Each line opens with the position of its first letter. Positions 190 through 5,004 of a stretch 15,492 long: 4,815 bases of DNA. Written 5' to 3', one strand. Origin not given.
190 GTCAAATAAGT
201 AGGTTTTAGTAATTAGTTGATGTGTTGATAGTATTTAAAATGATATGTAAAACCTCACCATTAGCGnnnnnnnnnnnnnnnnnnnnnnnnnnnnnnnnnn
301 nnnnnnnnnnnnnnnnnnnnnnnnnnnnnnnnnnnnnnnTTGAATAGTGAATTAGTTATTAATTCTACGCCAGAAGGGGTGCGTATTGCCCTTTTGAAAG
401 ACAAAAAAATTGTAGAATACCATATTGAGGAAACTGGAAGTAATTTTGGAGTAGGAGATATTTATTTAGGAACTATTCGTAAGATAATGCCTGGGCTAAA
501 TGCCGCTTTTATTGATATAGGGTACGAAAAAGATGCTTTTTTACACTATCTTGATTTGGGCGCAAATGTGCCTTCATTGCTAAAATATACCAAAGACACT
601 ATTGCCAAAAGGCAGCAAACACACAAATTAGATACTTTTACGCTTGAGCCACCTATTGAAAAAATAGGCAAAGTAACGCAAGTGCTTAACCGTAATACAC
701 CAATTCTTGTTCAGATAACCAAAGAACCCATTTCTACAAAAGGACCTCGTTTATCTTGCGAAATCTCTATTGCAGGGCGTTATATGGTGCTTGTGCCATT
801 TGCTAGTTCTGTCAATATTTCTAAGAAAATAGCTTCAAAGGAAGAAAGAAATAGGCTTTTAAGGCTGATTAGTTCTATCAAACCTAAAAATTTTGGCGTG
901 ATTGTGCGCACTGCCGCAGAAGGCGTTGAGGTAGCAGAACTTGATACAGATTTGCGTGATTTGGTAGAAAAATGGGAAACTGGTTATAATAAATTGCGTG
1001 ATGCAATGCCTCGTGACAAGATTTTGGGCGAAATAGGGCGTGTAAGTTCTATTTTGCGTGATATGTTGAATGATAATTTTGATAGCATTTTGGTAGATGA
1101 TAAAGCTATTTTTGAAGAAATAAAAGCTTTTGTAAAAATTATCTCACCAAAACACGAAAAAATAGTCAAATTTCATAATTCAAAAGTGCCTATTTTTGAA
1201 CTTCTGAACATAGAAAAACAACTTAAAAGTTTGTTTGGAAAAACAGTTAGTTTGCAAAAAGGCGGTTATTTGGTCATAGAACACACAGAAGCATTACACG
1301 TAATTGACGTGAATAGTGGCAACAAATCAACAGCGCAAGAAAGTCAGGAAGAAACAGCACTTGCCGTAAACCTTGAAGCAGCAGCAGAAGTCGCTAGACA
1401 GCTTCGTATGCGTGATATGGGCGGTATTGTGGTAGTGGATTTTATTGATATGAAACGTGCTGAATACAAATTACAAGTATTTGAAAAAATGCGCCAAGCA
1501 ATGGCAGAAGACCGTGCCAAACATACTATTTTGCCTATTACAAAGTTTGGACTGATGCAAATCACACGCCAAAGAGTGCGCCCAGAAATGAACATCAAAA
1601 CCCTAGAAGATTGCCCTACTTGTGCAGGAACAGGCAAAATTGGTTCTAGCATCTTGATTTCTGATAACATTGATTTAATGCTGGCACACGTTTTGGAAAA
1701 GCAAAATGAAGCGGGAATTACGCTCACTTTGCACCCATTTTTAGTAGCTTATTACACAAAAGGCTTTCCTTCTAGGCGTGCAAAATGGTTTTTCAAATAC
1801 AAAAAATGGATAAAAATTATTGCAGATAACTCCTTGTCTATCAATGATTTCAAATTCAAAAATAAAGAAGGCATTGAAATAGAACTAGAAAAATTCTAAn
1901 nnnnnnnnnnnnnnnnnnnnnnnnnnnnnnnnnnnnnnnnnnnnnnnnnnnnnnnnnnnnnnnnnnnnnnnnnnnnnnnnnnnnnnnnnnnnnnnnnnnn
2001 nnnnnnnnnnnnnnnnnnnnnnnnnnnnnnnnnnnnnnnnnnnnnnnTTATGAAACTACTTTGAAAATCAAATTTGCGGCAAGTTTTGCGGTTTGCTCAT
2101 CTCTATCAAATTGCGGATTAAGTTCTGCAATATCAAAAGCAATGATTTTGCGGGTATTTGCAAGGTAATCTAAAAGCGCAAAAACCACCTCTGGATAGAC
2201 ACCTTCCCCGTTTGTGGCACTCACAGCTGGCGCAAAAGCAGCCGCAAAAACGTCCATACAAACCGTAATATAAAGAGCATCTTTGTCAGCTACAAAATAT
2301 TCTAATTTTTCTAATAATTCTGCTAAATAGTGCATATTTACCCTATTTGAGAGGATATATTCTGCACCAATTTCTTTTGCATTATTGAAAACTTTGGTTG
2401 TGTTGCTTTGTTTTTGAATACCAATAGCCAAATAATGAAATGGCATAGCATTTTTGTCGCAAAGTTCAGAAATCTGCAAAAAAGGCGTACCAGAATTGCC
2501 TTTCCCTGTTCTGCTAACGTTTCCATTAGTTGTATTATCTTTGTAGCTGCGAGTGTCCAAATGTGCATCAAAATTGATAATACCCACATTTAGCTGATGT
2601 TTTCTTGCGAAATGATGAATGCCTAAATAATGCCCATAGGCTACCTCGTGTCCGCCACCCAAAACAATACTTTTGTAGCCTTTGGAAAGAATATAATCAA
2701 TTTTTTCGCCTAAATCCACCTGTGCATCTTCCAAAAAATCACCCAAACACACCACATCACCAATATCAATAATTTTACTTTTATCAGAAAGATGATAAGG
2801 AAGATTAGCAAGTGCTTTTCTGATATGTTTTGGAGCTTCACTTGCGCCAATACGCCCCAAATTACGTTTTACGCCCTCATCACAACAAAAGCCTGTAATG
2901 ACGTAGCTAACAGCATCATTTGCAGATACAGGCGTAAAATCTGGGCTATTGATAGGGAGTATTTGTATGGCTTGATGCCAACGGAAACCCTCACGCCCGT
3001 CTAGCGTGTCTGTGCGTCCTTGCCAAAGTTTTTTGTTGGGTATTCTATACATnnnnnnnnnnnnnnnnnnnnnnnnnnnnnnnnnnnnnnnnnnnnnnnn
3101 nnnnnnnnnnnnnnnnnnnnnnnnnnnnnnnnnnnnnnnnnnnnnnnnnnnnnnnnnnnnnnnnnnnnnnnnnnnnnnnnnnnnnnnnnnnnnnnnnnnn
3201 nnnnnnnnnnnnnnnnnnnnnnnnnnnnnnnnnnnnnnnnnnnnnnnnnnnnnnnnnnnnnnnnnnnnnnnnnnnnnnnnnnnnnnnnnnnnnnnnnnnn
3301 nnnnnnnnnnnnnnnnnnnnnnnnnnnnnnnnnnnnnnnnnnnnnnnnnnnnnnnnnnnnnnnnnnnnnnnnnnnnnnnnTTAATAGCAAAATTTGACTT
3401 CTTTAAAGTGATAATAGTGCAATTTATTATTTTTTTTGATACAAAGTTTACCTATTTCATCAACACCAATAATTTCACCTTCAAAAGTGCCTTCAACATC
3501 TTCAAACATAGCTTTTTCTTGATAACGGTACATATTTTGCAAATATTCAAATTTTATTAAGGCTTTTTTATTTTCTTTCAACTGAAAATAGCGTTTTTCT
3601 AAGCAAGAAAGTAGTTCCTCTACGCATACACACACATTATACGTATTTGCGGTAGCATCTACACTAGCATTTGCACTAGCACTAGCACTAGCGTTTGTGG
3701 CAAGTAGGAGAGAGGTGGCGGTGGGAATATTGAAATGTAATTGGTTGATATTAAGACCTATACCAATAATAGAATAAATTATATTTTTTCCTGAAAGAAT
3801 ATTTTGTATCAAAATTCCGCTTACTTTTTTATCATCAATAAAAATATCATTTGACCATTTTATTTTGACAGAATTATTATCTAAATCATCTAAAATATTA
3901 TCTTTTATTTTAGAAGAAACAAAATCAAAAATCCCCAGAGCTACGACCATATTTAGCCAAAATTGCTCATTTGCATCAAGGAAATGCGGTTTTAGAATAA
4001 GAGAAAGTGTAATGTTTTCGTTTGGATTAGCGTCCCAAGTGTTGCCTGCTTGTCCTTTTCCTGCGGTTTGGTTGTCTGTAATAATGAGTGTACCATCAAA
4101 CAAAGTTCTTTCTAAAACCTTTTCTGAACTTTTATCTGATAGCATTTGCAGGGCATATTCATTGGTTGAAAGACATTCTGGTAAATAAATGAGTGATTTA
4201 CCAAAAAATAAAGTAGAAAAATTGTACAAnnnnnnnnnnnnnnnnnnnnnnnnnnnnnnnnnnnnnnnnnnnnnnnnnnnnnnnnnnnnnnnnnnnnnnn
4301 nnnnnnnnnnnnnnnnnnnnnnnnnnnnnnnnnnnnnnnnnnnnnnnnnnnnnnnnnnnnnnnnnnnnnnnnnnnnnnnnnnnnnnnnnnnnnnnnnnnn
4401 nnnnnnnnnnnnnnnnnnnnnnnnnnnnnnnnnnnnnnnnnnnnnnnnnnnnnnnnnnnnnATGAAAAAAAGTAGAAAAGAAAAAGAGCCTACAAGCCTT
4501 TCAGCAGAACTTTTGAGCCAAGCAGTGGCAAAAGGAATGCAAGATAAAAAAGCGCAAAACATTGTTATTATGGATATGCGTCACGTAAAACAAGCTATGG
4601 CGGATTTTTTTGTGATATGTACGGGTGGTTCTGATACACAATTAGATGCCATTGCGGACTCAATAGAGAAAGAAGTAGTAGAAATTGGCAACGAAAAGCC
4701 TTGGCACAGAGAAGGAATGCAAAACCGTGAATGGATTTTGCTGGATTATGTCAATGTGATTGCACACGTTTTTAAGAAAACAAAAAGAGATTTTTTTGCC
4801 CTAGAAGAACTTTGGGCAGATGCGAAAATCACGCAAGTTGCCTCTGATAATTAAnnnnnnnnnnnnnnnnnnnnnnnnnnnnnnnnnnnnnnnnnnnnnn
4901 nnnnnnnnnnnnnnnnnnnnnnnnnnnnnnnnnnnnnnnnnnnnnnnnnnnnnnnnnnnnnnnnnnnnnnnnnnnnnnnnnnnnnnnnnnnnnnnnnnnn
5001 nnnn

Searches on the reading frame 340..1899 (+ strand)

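Call 9: search_protein_families(library=pfam, proteins=[window:340-1899:+], max_evalue=0.001)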
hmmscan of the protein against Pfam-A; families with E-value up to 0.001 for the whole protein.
window:340-1899:+ (519 aa): 1 family
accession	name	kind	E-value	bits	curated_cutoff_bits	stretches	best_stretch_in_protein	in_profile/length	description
PF10150.14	RNase_E_G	-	7e-99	331.1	25.5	1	143-413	1-270/270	Ribonuclease E/G family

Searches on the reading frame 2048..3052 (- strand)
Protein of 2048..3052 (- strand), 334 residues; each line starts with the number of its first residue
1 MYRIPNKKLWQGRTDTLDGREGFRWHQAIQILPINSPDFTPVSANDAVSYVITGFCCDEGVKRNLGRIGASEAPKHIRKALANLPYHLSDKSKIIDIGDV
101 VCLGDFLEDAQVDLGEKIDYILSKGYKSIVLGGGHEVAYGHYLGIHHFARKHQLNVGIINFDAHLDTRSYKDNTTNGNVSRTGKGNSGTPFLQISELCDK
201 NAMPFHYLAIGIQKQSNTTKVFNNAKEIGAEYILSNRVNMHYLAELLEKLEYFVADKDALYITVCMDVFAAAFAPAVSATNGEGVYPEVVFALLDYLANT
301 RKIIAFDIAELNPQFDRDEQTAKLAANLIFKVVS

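Call 9: search_protein_families(library=pfam, proteins=[window:2048-3052:-], max_evalue=0.001)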
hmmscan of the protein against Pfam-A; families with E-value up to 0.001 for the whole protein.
window:2048-3052:- (334 aa): 1 family
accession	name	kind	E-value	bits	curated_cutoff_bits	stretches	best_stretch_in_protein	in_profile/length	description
PF00491.26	Arginase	-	3.2e-52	178.2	22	1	50-332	3-277/280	Arginase family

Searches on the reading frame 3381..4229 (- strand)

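Call 9: search_protein_families(library=pfam, proteins=[window:3381-4229:-], max_evalue=0.001)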
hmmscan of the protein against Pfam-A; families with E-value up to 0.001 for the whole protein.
window:3381-4229:- (282 aa): 1 family
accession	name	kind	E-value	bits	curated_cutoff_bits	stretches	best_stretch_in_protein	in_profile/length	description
PF03099.24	BPL_LplA_LipB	-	6.7e-17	62.1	21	1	36-160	14-133/133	Biotin/lipoate A/B protein ligase family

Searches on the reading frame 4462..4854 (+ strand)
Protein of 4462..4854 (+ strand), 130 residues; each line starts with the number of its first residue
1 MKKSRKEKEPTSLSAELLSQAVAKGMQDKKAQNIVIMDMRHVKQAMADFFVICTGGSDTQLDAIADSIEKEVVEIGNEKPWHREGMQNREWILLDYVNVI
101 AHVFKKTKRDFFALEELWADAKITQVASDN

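Call 9: search_protein_families(library=pfam, proteins=[window:4462-4854:+], max_evalue=0.001)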
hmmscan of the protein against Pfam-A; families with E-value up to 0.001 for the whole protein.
window:4462-4854:+ (130 aa): 1 family
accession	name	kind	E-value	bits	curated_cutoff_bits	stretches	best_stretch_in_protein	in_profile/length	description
PF02410.21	RsfS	-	2.4e-32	111.5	21.6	1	21-118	2-98/98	Ribosomal silencing factor during starvation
